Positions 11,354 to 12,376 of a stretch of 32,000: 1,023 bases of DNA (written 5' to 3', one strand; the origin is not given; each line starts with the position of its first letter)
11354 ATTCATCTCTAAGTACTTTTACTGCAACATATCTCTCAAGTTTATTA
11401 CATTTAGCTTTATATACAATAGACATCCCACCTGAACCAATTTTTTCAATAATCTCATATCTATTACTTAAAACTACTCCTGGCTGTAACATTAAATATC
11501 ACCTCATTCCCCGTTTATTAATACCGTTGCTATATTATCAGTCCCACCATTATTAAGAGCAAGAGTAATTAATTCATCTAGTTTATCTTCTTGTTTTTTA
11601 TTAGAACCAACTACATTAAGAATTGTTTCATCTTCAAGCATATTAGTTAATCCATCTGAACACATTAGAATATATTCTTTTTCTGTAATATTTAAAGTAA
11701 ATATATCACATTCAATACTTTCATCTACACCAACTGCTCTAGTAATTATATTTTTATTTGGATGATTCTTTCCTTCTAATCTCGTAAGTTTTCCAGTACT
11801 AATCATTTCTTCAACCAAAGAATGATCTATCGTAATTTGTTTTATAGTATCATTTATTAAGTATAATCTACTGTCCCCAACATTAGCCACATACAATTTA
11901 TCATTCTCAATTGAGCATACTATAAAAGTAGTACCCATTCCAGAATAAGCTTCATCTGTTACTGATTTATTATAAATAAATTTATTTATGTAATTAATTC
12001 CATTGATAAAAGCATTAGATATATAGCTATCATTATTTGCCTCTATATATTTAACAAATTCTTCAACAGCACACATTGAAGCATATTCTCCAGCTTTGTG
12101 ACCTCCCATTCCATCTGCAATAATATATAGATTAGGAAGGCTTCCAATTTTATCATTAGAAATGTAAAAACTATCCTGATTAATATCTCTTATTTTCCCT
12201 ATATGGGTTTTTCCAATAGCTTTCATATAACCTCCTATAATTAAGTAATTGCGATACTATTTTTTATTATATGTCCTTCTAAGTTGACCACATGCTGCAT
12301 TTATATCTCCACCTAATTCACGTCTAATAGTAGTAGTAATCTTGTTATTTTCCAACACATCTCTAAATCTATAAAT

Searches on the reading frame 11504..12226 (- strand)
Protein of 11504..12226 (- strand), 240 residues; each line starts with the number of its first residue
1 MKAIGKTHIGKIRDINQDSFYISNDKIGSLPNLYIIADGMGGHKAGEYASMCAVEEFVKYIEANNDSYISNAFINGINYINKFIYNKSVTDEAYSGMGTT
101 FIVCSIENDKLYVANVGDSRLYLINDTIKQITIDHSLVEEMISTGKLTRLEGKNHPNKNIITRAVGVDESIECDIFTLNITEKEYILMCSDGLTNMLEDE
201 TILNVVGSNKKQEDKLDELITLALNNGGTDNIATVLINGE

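Call 36: find_related_loci(query=window:11504-12226:-, collection=genome_contigs, flank=10000)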
Query window:11504-12226:- (240 aa) in genome_contigs; peptide patterns used: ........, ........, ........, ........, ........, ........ (x = any residue, [..] = any of these).
268 stretches matched a pattern; 46 encode a relative of the query (tblastn E <= 1e-3); 46 distinct loci.
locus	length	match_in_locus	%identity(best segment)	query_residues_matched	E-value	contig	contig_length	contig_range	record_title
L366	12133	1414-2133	78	1-240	2e-124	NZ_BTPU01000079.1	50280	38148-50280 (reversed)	Vallitalea maricola strain AN17-2 sequence079, whole genome shotgun sequence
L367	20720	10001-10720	78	1-240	2e-122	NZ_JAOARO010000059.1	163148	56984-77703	MAG: Vallitalea sp. isolate McD1.25 contig_151645, whole genome shotgun sequence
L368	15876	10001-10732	48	1-240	2e-71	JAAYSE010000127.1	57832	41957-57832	MAG: Candidatus Epulonipiscium sp. isolate AS23ysBPME_284 139865_AS23, whole genome shotgun sequence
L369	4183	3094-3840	44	1-237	1e-65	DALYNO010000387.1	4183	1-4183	MAG TPA_asm: Anaerocolumna sp. isolate CTOTU46736 NODE_2118_length_4183_cov_3.833333, whole genome shotgun sequence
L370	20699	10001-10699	42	7-240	4e-56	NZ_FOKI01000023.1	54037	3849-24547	Clostridium frigidicarnis strain DSM 12271, whole genome shotgun sequence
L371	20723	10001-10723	43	1-237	3e-56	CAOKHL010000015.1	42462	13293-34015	MAG TPA_asm: uncultured Eubacteriales bacterium isolate SRR17684624_bin.21_metawrap_v1.3_MAG genome assembly, contig: NO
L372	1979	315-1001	44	7-235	2e-55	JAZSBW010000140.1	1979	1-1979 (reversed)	MAG: Clostridia bacterium isolate T1900044924_TS20190390.MAGScoT_cleanbin_000009 SGB_3368_k141_2503125, whole genome sho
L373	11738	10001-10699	44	7-240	1e-53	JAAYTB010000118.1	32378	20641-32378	MAG: Clostridia bacterium isolate AS23ysBPME_66 137259_AS23, whole genome shotgun sequence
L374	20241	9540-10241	44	7-240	8e-52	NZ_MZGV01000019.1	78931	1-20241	Clostridium oryzae strain DSM 28571 CLORY_contig000019, whole genome shotgun sequence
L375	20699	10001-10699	43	6-240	2e-51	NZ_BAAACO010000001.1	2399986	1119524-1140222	Clostridium nitritogenes strain JCM 6485 sequence01, whole genome shotgun sequence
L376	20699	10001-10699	43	6-240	2e-51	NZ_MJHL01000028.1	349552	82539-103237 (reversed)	Clostridium baratii strain 693-15 contig_7, whole genome shotgun sequence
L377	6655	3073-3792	43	1-237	2e-51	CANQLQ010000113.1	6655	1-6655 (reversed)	MAG: uncultured Clostridia bacterium isolate Lapin-015__bin25 genome assembly, contig: Lapin-015__NODE_12570_length_6655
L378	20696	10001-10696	40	7-240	5e-51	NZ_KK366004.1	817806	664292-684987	Clostridium hydrogeniformans DSM 21757 BR69DRAFT_scaffold00001.1, whole genome shotgun sequence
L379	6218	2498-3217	40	1-237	1e-50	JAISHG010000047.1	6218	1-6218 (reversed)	MAG: Lachnospiraceae bacterium isolate Hm464_bin167 k119_717036, whole genome shotgun sequence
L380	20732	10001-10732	40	1-238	4e-50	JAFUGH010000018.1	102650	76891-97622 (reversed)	MAG: Clostridia bacterium isolate RGIG4468 Roe_deer_Omasum-5__c1743, whole genome shotgun sequence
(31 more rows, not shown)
